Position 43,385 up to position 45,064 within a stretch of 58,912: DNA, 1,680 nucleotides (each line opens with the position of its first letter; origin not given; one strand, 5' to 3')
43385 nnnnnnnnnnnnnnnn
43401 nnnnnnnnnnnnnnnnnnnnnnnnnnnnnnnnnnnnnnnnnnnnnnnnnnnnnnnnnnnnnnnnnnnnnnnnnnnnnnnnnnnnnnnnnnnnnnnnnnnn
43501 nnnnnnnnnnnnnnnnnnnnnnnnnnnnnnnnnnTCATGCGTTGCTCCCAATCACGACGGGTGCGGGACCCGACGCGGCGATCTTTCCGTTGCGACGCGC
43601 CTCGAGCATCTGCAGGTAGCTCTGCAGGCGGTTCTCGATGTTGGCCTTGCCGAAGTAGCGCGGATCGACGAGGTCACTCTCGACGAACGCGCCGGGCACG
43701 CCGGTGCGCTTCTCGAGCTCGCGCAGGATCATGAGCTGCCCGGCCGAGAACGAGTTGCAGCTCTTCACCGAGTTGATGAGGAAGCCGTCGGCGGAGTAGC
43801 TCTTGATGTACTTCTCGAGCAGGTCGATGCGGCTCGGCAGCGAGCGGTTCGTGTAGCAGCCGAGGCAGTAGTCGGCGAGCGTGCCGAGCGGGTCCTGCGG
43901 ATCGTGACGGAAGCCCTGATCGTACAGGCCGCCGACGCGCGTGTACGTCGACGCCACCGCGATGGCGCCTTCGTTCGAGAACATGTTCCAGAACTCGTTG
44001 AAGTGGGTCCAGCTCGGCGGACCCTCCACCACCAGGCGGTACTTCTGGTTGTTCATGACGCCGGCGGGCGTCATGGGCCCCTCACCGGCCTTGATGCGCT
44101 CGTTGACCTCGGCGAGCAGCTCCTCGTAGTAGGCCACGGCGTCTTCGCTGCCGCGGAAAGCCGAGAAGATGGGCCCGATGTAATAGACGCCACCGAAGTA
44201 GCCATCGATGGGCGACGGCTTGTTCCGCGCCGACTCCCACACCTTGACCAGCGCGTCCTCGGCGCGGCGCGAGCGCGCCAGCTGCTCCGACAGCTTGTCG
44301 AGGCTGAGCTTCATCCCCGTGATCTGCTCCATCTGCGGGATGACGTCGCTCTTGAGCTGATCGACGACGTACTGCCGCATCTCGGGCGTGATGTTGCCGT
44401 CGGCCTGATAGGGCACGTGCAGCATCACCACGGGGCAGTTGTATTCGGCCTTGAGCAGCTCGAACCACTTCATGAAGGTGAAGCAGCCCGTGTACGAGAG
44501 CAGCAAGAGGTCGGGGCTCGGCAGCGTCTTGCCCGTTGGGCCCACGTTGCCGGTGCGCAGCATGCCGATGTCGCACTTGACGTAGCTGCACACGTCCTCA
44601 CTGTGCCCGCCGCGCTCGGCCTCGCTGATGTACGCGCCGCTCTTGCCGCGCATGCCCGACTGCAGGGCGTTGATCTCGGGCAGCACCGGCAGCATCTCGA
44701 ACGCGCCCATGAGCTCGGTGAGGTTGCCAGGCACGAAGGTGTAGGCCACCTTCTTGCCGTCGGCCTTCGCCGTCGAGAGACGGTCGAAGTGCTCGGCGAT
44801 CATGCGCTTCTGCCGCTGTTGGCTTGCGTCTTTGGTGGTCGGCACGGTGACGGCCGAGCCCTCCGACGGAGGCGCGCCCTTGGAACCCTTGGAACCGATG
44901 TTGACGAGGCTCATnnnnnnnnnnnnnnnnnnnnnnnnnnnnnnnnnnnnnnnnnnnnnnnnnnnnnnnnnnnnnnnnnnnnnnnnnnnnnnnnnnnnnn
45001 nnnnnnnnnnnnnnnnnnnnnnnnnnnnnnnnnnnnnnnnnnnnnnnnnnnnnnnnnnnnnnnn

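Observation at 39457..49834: Complete ATP-dependent (class I) benzoyl-CoA dearomatisation operon in a Myxococcota-like host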

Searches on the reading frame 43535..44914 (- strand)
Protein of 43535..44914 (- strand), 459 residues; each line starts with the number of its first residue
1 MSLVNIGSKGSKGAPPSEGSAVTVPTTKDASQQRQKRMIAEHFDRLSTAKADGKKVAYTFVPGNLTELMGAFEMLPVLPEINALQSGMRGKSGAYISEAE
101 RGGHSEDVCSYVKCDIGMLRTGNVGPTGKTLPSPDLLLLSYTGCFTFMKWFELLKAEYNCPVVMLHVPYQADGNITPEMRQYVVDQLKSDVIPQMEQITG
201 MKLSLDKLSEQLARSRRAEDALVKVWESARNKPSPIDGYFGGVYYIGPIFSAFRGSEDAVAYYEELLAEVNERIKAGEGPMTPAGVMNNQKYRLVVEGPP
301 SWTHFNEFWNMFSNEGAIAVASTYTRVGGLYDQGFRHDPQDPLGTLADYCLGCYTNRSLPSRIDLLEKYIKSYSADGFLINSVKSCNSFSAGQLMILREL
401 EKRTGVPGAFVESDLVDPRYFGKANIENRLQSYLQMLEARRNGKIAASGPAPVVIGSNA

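Call 6: search_protein_families(library=ncbifam, proteins=[window:43535-44914:-], max_evalue=0.00001)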
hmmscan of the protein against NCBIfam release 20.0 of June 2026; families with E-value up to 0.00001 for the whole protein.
window:43535-44914:- (459 aa): 4 families
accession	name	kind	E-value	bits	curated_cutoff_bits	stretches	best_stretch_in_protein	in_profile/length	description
TIGR02260.1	benz_CoA_red_B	equivalog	4.1e-205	681.2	486.55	1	27-437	3-413/413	benzoyl-CoA reductase subunit B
NF052455.1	HyiscapDhHadB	equivalog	7.3e-48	163.2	750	1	30-441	3-398/398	(R)-2-hydroxyisocaproyl-CoA dehydratase subunit alpha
TIGR03191.1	benz_CoA_bzdO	equivalog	7e-19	68.3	448.6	1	96-326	75-293/430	benzoyl-CoA reductase, bzd-type, subunit O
NF040772.1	double_cubane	equivalog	7e-19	68.1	350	1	82-436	39-371/372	double-cubane-cluster-containing anaerobic reductase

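Call 7: search_protein_families(library=pfam, proteins=[window:43535-44914:-], max_evalue=0.001)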
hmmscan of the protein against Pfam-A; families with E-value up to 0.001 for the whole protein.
window:43535-44914:- (459 aa): 1 family
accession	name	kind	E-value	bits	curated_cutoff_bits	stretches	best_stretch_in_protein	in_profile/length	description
PF06050.19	HGD-D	-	5.1e-63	214.2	28.4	1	67-437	7-342/342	2-hydroxyglutaryl-CoA dehydratase, D-component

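Call 12: find_encoding_contigs(protein=window:43535-44914:-, flank=10000, max_places=6)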
Protein window:43535-44914:- (459 aa): no gene with exactly this product is on record in the collection.

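Call 13: find_homologous_proteins(query=window:43535-44914:-, max_evalue=1e-20)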
Query window:43535-44914:- (459 aa): 6854 proteins with E <= 1e-20 among 8000 candidates; the best 120 are listed.
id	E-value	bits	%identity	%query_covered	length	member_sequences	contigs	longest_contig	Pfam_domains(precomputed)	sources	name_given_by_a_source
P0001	0.0e+0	1051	100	100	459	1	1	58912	PF06050.20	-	-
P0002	2.0e-292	988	94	100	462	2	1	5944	PF06050.20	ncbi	-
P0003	9.8e-292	986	94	100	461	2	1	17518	PF06050.20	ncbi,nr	ncbi:MAG: benzoyl-CoA reductase subunit B [Deltaproteobacteria bacterium]|nr:benzoyl-CoA reductase s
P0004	1.6e-291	985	93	100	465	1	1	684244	PF06050.20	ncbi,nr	ncbi:MAG: benzoyl-CoA reductase subunit B [Deltaproteobacteria bacterium]|nr:benzoyl-CoA reductase s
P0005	1.2e-289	979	93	100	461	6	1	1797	PF06050.20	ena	-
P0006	5.2e-265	898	84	100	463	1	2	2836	PF06050.20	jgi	jgi:benzoyl-CoA reductase subunit B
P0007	6.3e-235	798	81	92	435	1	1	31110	PF06050.20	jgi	jgi:benzoyl-CoA reductase subunit B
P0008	1.2e-233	794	79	92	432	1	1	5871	PF06050.20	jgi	jgi:benzoyl-CoA reductase subunit B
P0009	4.2e-233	792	77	96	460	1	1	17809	PF06050.20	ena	-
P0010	2.3e-232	790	77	93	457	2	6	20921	PF06050.20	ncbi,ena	-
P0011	2.0e-231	787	78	96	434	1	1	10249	PF06050.20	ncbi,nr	ncbi:MAG: benzoyl-CoA reductase subunit B [Deltaproteobacteria bacterium]|nr:benzoyl-CoA reductase s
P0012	4.3e-230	782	77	94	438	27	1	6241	PF06050.20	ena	-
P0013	3.5e-229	779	77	93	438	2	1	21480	PF06050.20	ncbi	-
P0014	1.0e-228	778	76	94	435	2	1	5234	PF06050.20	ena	-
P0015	1.1e-227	775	77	92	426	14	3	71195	PF06050.20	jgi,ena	-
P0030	2.5e-223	760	78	90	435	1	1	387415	PF06050.20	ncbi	ncbi:MAG: benzoyl-CoA reductase subunit B [Polyangiaceae bacterium]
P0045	4.8e-221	753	74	94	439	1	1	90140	PF06050.20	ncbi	ncbi:MAG: benzoyl-CoA reductase subunit B [Myxococcota bacterium]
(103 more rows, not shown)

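Call 14: find_encoding_contigs(protein=P0004, flank=10000, max_places=2)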
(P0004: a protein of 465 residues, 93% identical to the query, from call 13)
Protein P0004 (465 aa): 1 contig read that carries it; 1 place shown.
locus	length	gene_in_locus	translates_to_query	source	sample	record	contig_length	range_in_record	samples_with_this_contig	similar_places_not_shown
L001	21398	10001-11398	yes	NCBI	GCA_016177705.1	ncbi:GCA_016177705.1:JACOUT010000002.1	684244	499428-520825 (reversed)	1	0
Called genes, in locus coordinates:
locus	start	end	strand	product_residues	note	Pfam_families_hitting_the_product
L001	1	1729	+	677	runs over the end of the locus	PF00672:HAMP, PF01590:GAF, PF13185:GAF_2, PF13492:GAF_3, PF00990:GGDEF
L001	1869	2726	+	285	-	PF07719:TPR_2 (faint), PF13428:TPR_14 (faint), PF00515:TPR_1 (faint), PF12895:ANAPC3 (faint), PF13424:TPR_12 (faint), PF13174:TPR_6 (faint), PF13432:TPR_16 (weak), PF14559:TPR_19, +1 more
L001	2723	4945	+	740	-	PF13802:Gal_mutarotas_2 (weak), PF01055:Glyco_hydro_31_2nd, PF21365:Glyco_hydro_31_3rd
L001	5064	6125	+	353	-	PF08240:ADH_N, PF00107:ADH_zinc_N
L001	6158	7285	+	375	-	PF00378:ECH_1, PF16113:ECH_2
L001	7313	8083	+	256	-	PF00378:ECH_1, PF16113:ECH_2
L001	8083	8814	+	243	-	PF00440:TetR_N, PF17932:TetR_C_24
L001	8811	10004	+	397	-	PF06050:HGD-D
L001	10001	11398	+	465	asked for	PF06050:HGD-D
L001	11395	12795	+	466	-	PF00370:FGGY_N (faint), PF01869:BcrAD_BadFG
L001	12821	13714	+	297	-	PF01869:BcrAD_BadFG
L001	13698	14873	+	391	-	PF02771:Acyl-CoA_dh_N, PF02770:Acyl-CoA_dh_M, PF00441:Acyl-CoA_dh_1, PF08028:Acyl-CoA_dh_2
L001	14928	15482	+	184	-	PF01814:Hemerythrin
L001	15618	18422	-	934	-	PF13439:Glyco_transf_4, PF13579:Glyco_trans_4_4, PF00534:Glycos_transf_1, PF20706:GT4-conflict, PF13692:Glyco_trans_1_4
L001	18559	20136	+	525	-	PF00251:Glyco_hydro_32N, PF08244:Glyco_hydro_32C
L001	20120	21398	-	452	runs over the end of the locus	PF07690:MFS_1, PF13347:MFS_2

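Call 15: find_encoding_contigs(protein=P0030, flank=10000, max_places=2)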
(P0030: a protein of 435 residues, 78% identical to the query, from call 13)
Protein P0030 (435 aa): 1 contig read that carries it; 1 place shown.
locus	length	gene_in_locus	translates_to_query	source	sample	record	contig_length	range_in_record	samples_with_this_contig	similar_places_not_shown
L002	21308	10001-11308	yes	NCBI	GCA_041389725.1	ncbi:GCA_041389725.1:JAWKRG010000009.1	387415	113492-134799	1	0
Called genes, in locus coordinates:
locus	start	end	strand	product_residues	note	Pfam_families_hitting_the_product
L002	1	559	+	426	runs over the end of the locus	-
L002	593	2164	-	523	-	PF00069:Pkinase, PF07714:PK_Tyr_Ser-Thr, PF08308:PEGA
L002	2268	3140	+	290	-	-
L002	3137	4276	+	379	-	-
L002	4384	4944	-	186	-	-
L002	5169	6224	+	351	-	PF08240:ADH_N, PF01262:AlaDh_PNT_C (weak), PF00107:ADH_zinc_N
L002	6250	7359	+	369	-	PF00378:ECH_1, PF16113:ECH_2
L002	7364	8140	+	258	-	PF00378:ECH_1, PF16113:ECH_2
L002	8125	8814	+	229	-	PF00440:TetR_N, PF17932:TetR_C_24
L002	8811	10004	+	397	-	PF06050:HGD-D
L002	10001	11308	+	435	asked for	PF06050:HGD-D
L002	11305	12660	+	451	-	PF01869:BcrAD_BadFG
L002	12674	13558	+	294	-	PF01869:BcrAD_BadFG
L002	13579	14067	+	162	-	PF00583:Acetyltransf_1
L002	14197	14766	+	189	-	PF00111:Fer2, PF13085:Fer2_3 (faint), PF01799:Fer2_2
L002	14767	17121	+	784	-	PF01315:Ald_Xan_dh_C, PF02738:MoCoBD_1, PF20256:MoCoBD_2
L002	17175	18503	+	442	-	PF16697:Yop-YscD_cpl, PF00498:FHA, PF00158:Sigma54_activat, PF01078:Mg_chelatase (faint), PF14532:Sigma54_activ_2, PF07724:AAA_2 (weak), PF07728:AAA_5, PF25601:AAA_lid_14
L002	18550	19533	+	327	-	-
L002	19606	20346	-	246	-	-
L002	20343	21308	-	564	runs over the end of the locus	PF00069:Pkinase, PF07714:PK_Tyr_Ser-Thr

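Call 16: find_encoding_contigs(protein=P0045, flank=10000, max_places=2)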
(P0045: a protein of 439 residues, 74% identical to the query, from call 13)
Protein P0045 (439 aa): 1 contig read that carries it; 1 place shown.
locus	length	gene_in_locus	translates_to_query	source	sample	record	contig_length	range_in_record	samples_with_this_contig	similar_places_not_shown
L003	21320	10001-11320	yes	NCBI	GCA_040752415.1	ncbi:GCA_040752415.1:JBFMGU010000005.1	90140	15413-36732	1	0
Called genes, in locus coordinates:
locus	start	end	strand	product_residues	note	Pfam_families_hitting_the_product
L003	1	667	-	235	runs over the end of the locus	PF12840:HTH_20, PF01022:HTH_5, PF00581:Rhodanese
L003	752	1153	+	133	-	PF00034:Cytochrom_C, PF13442:Cytochrome_CBB3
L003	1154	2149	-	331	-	PF00941:FAD_binding_5, PF03450:CO_deh_flav_C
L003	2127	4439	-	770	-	PF01315:Ald_Xan_dh_C, PF02738:MoCoBD_1, PF20256:MoCoBD_2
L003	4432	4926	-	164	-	PF00111:Fer2 (weak), PF13085:Fer2_3 (weak), PF01799:Fer2_2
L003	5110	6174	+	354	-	PF08240:ADH_N, PF00107:ADH_zinc_N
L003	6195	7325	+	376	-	PF00378:ECH_1, PF16113:ECH_2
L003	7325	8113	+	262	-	PF00378:ECH_1, PF16113:ECH_2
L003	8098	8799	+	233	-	PF00440:TetR_N, PF17932:TetR_C_24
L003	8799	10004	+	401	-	PF06050:HGD-D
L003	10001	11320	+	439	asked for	PF06050:HGD-D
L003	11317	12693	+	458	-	PF00370:FGGY_N (faint), PF01869:BcrAD_BadFG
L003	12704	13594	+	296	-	PF01869:BcrAD_BadFG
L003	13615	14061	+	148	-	PF01814:Hemerythrin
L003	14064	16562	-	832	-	PF07494:Reg_prop (faint), PF12768:Rax2 (weak), PF17164:DUF5122 (faint), PF12768:Rax2 (weak)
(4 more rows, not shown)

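Call 17: find_related_loci(query=window:43535-44914:-, collection=genome_contigs, flank=10000)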
Query window:43535-44914:- (459 aa) in genome_contigs; peptide patterns used: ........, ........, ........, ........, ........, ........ (x = any residue, [..] = any of these).
600 stretches matched a pattern (row limit reached: there are more); 593 encode a relative of the query (tblastn E <= 1e-3); the best 80 are kept; 80 distinct loci.
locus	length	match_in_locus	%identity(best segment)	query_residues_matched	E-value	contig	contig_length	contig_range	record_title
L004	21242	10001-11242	78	28-441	0e+0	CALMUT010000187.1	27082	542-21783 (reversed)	MAG TPA_asm: uncultured Myxococcales bacterium isolate SRR2107183_bin.94_CONCOCT_v1.1_MAG genome assembly, contig: ERZ79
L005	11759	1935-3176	78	28-441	0e+0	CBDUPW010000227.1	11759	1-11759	MAG TPA_asm: uncultured Polyangiaceae bacterium isolate SRR22808130_binner12_Refined_95 genome assembly, contig: ERZ2504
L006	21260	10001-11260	76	27-446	0e+0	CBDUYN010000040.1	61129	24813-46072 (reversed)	MAG TPA_asm: uncultured bacterium isolate SRR22302374_binner12_Refined_89 genome assembly, contig: ERZ26661914.147, whol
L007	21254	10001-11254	76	26-443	0e+0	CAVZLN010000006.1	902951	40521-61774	MAG: Candidatus Eisenbacteria bacterium isolate MFD05942.bin.1.102 genome assembly, contig: contig_7746, whole genome sh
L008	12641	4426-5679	76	25-442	0e+0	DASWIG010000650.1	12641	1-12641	MAG TPA_asm: Thermoanaerobaculia bacterium isolate SMAG_U2863 k141_2084439, whole genome shotgun sequence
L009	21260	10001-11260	75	26-445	0e+0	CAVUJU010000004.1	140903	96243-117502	MAG: uncultured Acidobacteriota bacterium isolate MFD01721.bin.1.239 genome assembly, contig: contig_14880, whole genome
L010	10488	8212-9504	74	13-443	0e+0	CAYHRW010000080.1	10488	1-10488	MAG TPA_asm: uncultured bacterium isolate ERP119705_co14_70 genome assembly, contig: NODE_8806_length_10488_cov_10.29981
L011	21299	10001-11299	73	15-446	0e+0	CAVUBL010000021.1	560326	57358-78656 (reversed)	MAG: uncultured Acidobacteriota bacterium isolate MFD05684.bin.1.267 genome assembly, contig: contig_76296, whole genome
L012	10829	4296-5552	74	28-446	0e+0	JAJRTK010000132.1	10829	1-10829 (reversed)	MAG: bacterium isolate Dive96_bin1.51 k141_1490643, whole genome shotgun sequence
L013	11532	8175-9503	70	14-456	0e+0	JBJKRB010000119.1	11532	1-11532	MAG: Thermoanaerobaculia bacterium isolate Bin_49 S1Ck127_2227777_flag_0_multi_21.7775_len_11532, whole genome shotgun s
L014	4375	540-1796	73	28-446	0e+0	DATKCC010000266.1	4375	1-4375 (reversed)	MAG TPA_asm: Thermoanaerobaculia bacterium isolate SMAG_U14436 k141_589696, whole genome shotgun sequence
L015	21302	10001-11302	72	19-453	0e+0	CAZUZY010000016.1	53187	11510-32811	MAG TPA_asm: uncultured Polyangiales bacterium isolate binchicken_co284_134 genome assembly, contig: NODE_889_length_531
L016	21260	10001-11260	73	28-447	0e+0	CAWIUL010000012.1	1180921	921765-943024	MAG: uncultured delta proteobacterium isolate MFD01872.bin.1.328 genome assembly, contig: contig_40213, whole genome sho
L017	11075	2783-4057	71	17-441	0e+0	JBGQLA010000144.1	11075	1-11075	MAG: Deltaproteobacteria bacterium isolate OBJ2_061818_050_49 k141_3782092_length_11075_cov_20.2236, whole genome shotgu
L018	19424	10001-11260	74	22-441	0e+0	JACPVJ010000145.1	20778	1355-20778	MAG: Myxococcales bacterium isolate NC_groundwater_781_Ag_S2p5_70_11 JBCH_GD18_4_SO25_S179_scaffold_696101, whole genome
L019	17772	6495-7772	73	17-442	0e+0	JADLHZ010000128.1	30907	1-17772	MAG: Deltaproteobacteria bacterium isolate SJ496 c_000001445616, whole genome shotgun sequence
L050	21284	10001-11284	67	16-443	0e+0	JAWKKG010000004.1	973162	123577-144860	MAG: bacterium isolate BC1.91 BC1.91.fa-4, whole genome shotgun sequence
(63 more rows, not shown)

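Call 26: search_solved_structures(query=window:43535-44914:-, max_evalue=0.00001)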
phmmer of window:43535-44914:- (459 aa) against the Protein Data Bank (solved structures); distinct sequences matched with E-value up to 0.00001: 5.
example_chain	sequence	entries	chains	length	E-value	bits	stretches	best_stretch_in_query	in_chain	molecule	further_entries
9g87_A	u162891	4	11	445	2e-61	211.6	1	37-446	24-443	3-methylbenzoyl-CoA reductase beta subunit MbdO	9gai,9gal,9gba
3o3m_A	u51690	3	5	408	1.3e-33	119.9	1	37-441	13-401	alpha subunit 2-hydroxyisocaproyl-CoA dehydratase | alpha-subunit 2-hydroxyisocaproyl-CoA dehydratase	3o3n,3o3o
8s02_A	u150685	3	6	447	5.9e-18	68.4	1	97-450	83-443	BzdO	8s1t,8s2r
7yyl_C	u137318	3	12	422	4.1e-09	39.2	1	141-437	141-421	Dehydratase family protein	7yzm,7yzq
6eno_A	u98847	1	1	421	6.7e-09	38.5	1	141-437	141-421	Dehydratase family protein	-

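Call 39: search_protein_families(library=pfam, proteins=[L008:8024-9316:+, L006:13602-14393:+, L015:13082-14482:+, L007:16089-17444:-, L050:14729-15163:+, L016:17258-18883:+, L019:14413-15795:+, L002:13567-14067:+], max_evalue=0.001)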
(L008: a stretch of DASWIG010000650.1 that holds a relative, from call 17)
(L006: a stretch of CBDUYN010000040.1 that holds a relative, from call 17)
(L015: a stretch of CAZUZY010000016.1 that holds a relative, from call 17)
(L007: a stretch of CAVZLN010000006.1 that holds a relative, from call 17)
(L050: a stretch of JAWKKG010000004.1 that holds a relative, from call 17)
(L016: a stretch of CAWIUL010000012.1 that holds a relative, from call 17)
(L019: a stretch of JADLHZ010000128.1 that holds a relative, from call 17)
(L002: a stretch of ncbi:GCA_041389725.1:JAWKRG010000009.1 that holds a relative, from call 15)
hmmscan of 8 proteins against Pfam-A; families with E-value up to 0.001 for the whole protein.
L008:8024-9316:+ (430 aa): 1 family
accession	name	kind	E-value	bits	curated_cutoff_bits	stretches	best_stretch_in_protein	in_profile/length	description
PF00682.25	HMGL-like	-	7.4e-38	130.9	29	1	31-294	5-257/260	HMGL-like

L006:13602-14393:+ (263 aa): 5 families
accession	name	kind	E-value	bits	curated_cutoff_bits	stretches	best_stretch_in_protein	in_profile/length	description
PF00106.31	adh_short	-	6.3e-43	147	26.6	1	7-193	1-187/195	short chain dehydrogenase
PF13561.12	adh_short_C2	-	1.7e-28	100.2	27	1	13-194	1-182/236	Enoyl-(Acyl carrier protein) reductase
PF08659.16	KR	-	6.9e-11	42.8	22.6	1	9-162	3-156/180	KR domain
PF13460.12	NAD_binding_10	-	1.2e-05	25.7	27.2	1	13-95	1-72/184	NAD(P)H-binding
PF01370.27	Epimerase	-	1.5e-05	25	20.9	1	9-128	1-105/240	NAD dependent epimerase/dehydratase family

L015:13082-14482:+ (466 aa): 7 families
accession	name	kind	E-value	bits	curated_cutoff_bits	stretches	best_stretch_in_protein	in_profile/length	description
PF00583.31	Acetyltransf_1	-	7.8e-19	68.5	20.7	2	357-456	22-116/116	Acetyltransferase (GNAT) family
PF13508.13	Acetyltransf_7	-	3.9e-12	46.8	27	1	372-457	6-83/84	Acetyltransferase (GNAT) domain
PF13673.13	Acetyltransf_10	-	9.1e-06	26.1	23.6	0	367-458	29-109/128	Acetyltransferase (GNAT) domain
PF13527.13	Acetyltransf_9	-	4.6e-05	23.9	25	0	328-430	2-103/127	Acetyltransferase (GNAT) domain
PF13420.13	Acetyltransf_4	-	8.4e-05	23.1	24.3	0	413-457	90-135/155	Acetyltransferase (GNAT) domain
PF14542.12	Acetyltransf_CG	-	0.00025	21.5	30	0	233-273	16-57/80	GCN5-related N-acetyl-transferase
PF08445.16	FR47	-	0.00071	19.9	22.1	0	242-281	23-62/86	FR47-like protein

L007:16089-17444:- (451 aa): 3 families
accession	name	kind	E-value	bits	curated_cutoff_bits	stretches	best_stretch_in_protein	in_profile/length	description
PF00108.29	Thiolase_N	-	6.3e-81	272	26.4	1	64-320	2-259/260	Thiolase, N-terminal domain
PF02803.24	Thiolase_C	-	1.7e-46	157.3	27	1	329-450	2-123/123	Thiolase, C-terminal domain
PF00109.32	ketoacyl-synt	-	2.5e-08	34.3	20.8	1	139-180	166-207/252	Beta-ketoacyl synthase, N-terminal domain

L050:14729-15163:+ (144 aa): 1 family
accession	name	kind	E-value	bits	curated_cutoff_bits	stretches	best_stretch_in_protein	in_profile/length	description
PF02082.26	Rrf2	-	3.3e-22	79.5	30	1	4-132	2-131/132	Iron-dependent Transcriptional regulator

L016:17258-18883:+ (541 aa): 3 families
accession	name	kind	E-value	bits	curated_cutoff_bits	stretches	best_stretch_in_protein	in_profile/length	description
PF13282.11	DUF4070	-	1.6e-20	74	22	1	373-517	1-138/144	Domain of unknown function (DUF4070)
PF04055.27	Radical_SAM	-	2.4e-20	73.8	29.5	1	185-353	1-165/166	Radical SAM superfamily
PF02310.24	B12-binding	-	7.9e-11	42.3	32.1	1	45-143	12-120/121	B12 binding domain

L019:14413-15795:+ (460 aa): 1 family
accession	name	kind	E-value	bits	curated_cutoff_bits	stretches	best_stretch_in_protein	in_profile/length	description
PF01212.27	Beta_elim_lyase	-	6.9e-72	242.6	27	1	49-422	1-285/288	Beta-eliminating lyase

L002:13567-14067:+ (166 aa): 2 families
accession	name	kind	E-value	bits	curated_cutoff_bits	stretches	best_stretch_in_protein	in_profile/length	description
PF00583.31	Acetyltransf_1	-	1.2e-09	38.8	20.7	1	56-150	27-116/116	Acetyltransferase (GNAT) family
PF13508.13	Acetyltransf_7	-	0.0001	23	27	1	70-150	10-82/84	Acetyltransferase (GNAT) domain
